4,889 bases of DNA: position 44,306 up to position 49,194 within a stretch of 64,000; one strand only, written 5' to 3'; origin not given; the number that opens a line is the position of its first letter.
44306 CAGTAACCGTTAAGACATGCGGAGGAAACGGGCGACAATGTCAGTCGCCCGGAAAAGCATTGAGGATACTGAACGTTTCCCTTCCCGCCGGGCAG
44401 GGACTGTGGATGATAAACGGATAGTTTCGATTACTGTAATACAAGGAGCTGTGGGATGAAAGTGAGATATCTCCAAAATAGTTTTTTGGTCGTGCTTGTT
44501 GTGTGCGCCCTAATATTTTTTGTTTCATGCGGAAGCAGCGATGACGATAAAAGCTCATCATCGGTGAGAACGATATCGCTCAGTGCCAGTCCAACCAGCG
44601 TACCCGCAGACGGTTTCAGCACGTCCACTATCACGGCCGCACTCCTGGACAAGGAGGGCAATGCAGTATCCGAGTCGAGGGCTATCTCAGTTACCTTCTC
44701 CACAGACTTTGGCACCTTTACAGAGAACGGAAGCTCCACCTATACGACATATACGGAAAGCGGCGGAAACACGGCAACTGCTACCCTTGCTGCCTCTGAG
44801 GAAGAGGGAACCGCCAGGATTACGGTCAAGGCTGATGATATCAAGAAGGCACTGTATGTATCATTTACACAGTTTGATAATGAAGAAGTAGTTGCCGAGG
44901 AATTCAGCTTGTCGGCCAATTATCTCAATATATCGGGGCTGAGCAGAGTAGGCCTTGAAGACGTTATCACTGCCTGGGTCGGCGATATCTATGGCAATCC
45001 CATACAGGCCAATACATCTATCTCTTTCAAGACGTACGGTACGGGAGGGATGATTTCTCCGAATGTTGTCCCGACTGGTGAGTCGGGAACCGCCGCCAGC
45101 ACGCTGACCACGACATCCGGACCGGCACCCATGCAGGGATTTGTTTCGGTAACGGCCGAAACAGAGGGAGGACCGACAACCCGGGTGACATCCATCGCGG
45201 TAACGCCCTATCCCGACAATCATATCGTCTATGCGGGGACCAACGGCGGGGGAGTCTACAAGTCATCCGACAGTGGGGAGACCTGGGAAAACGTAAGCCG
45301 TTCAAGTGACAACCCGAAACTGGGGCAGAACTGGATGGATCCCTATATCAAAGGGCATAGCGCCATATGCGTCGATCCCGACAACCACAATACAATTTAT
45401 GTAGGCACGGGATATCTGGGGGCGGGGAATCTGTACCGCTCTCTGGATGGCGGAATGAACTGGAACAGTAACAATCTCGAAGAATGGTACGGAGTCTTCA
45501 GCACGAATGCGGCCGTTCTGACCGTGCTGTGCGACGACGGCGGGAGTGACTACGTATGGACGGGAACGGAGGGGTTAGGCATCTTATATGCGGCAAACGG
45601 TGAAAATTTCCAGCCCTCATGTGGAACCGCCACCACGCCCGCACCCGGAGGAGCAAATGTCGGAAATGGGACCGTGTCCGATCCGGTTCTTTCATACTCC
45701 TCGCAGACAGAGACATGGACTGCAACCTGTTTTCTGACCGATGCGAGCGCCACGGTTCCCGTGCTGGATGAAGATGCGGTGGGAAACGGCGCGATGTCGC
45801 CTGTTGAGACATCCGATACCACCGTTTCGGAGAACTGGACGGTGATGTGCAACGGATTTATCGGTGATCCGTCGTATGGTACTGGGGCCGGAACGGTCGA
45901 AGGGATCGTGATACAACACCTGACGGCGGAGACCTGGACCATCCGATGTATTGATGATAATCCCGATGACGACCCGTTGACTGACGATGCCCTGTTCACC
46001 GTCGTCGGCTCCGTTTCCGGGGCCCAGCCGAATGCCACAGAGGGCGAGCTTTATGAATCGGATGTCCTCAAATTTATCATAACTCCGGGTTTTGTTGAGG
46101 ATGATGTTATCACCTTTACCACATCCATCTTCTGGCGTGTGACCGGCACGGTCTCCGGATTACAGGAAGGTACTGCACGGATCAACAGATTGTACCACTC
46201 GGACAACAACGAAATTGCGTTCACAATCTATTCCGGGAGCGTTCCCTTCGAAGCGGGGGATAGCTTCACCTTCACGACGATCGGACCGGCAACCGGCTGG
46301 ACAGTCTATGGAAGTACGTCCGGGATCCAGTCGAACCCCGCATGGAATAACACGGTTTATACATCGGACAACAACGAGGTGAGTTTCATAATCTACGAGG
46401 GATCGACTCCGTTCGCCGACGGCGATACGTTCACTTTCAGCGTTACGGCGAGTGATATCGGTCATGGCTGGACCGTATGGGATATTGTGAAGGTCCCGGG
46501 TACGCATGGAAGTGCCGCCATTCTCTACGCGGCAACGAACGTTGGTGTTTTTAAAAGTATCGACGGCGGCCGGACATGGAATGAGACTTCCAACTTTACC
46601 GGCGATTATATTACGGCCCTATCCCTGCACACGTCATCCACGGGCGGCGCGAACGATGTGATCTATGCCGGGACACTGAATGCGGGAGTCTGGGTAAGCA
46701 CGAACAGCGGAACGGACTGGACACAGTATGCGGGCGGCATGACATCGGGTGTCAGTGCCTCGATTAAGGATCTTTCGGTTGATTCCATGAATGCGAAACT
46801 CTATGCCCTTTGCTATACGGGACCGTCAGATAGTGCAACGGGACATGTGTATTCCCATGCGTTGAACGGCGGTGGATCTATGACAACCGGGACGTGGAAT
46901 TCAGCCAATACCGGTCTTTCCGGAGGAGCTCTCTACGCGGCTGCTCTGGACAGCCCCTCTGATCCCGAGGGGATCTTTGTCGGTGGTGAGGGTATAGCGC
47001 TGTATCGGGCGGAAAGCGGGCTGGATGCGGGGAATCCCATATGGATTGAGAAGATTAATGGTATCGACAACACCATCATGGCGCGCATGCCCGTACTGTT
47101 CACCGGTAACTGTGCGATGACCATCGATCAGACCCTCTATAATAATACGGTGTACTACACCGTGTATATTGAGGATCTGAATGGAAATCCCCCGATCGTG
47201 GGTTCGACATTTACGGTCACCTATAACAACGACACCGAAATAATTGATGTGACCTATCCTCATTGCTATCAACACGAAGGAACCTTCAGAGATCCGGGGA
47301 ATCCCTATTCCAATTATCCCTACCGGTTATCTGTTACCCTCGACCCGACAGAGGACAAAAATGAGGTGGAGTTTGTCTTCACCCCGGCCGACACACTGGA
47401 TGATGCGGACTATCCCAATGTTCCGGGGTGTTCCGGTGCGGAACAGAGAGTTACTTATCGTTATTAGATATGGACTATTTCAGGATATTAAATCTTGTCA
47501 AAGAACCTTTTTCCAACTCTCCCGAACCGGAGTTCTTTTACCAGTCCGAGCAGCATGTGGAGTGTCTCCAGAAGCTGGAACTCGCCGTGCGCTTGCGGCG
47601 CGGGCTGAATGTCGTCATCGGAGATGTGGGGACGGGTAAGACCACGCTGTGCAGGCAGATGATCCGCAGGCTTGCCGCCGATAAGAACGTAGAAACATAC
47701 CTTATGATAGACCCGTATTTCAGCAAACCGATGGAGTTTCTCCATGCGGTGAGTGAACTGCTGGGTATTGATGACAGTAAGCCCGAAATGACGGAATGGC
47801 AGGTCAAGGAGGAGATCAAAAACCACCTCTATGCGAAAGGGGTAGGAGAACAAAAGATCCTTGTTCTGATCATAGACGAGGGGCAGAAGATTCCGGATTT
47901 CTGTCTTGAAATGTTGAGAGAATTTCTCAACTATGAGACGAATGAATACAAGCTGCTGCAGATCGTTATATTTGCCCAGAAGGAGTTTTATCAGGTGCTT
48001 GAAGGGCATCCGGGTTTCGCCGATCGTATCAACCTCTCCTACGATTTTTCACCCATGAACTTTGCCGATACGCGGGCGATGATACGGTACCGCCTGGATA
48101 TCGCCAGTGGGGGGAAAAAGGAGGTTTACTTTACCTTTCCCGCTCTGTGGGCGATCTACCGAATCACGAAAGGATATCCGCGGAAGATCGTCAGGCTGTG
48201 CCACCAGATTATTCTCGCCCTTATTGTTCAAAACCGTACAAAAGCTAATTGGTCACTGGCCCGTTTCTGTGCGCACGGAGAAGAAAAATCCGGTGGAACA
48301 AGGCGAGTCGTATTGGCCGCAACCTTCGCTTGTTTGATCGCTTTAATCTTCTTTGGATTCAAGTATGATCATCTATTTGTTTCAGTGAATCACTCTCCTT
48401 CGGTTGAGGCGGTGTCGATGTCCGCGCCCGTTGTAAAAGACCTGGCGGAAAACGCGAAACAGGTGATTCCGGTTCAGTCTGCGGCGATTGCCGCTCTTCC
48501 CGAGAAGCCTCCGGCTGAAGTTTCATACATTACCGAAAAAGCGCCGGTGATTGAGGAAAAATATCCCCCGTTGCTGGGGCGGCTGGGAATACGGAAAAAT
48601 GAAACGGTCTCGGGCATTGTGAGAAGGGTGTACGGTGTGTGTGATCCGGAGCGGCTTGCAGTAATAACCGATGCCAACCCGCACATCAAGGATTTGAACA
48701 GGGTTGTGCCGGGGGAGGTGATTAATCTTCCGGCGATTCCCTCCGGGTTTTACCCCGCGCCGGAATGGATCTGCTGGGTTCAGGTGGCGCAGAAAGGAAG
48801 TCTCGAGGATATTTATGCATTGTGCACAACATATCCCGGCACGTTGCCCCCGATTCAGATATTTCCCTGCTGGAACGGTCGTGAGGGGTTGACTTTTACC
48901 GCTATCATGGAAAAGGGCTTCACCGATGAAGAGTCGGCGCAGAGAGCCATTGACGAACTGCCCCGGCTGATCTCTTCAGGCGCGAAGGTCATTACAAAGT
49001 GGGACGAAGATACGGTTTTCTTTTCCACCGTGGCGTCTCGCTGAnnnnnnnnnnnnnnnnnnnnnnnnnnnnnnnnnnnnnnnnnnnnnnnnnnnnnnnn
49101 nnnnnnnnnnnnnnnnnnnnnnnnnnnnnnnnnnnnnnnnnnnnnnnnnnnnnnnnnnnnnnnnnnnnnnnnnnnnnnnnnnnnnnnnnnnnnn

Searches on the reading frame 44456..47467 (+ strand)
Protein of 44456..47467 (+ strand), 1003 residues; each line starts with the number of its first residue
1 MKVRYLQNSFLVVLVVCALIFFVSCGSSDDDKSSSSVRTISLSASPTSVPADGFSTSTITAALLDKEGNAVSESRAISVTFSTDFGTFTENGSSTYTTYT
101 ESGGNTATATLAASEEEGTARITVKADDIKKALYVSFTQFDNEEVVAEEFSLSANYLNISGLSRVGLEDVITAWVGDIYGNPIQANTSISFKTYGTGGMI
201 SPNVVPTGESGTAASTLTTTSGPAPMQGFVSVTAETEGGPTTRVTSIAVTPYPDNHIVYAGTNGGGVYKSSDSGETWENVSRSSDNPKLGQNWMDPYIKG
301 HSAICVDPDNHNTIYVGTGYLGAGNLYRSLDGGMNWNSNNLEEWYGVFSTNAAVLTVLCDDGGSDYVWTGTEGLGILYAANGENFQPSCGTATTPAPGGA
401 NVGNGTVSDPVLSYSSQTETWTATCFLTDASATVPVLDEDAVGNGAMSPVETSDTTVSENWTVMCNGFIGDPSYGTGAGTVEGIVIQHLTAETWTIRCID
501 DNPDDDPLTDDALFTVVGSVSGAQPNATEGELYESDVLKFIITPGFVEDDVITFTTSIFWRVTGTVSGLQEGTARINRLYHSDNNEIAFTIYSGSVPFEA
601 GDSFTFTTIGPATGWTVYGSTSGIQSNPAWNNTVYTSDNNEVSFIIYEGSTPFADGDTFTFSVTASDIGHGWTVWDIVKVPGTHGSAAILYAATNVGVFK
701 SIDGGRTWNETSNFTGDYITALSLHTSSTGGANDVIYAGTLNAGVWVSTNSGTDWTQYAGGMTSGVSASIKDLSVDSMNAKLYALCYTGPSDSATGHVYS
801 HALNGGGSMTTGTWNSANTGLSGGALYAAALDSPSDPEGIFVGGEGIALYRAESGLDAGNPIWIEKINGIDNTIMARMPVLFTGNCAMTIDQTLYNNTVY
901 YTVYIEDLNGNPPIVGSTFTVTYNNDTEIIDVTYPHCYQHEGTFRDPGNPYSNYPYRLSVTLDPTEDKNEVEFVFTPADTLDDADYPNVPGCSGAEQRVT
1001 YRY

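Call 4: search_protein_families(library=pfam, proteins=[window:44456-47467:+], max_evalue=0.01)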
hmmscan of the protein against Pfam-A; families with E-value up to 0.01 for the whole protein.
window:44456-47467:+ (1003 aa): 4 families
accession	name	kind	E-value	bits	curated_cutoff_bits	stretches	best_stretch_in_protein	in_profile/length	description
PF09134.16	Invasin_D3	-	5.2e-12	46.6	33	1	38-138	3-96/98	Invasin, domain 3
PF02369.22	Big_1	-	3.9e-09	36.9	34.9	2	40-137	2-92/93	Bacterial Ig-like domain (group 1)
PF15902.12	Sortilin-Vps10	-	1.4e-06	27.8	33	0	267-342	3-63/446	Sortilin, neurotensin receptor 3,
PF18565.7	Glyco_hydro2_C5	-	7.9e-06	26.1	32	1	40-132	1-100/103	Glycoside hydrolase family 2 C-terminal domain 5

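Call 11: search_protein_families(library=ncbifam, proteins=[window:44456-47467:+], max_evalue=0.001)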
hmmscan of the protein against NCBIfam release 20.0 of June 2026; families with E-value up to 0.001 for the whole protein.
window:44456-47467:+ (1003 aa): 1 family
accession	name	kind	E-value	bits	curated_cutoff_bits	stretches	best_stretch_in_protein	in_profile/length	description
NF045728.1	glycosyl_F510_1955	equivalog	7.6e-13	48.3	175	1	694-795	70-165/246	F510_1955 family glycosylhydrolase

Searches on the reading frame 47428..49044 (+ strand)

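Call 4: search_protein_families(library=pfam, proteins=[window:47428-49044:+], max_evalue=0.01)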
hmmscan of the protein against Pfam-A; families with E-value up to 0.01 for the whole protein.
window:47428-49044:+ (538 aa): 8 families
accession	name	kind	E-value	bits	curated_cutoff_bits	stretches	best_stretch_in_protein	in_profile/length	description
PF13401.12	AAA_22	-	1.3e-20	74.5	27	1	57-191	4-130/130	AAA domain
PF01637.24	ATPase_2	-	1.4e-06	28.8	33.2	1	52-256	14-224/225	ATPase domain predominantly from Archaea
PF20703.3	nSTAND1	-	3e-06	27.5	27.1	1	28-220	8-197/379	Novel STAND NTPase 1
PF13191.12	AAA_16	-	4.9e-05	24.3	32.6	1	41-168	6-157/167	AAA ATPase domain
PF02367.23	TsaE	-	0.00011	22.6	26.6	1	60-106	23-71/128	Threonylcarbamoyl adenosine biosynthesis protein TsaE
PF13173.12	AAA_14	-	0.00027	21.4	27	1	61-186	5-100/129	AAA domain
PF25199.1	nSTAND_NTPase5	-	0.0011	19.2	34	1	51-98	34-81/145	Novel STAND NTPase 5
PF13245.12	AAA_19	-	0.0074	16.9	25.1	0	55-156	8-103/134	AAA domain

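Call 11: search_protein_families(library=ncbifam, proteins=[window:47428-49044:+], max_evalue=0.001)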
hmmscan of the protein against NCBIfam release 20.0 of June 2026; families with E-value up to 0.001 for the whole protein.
window:47428-49044:+ (538 aa): 2 families
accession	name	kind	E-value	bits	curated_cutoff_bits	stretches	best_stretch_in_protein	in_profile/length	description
TIGR03015.1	pepcterm_ATPase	hypoth_equivalog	6.9e-41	140.4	324.5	1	20-273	5-254/269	XrtA/PEP-CTERM system-associated ATPase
TIGR00150.1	T6A_YjeE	equivalog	0.00016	21.5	60.1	1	62-106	26-72/135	tRNA (adenosine(37)-N6)-threonylcarbamoyltransferase complex ATPase subunit type 1 TsaE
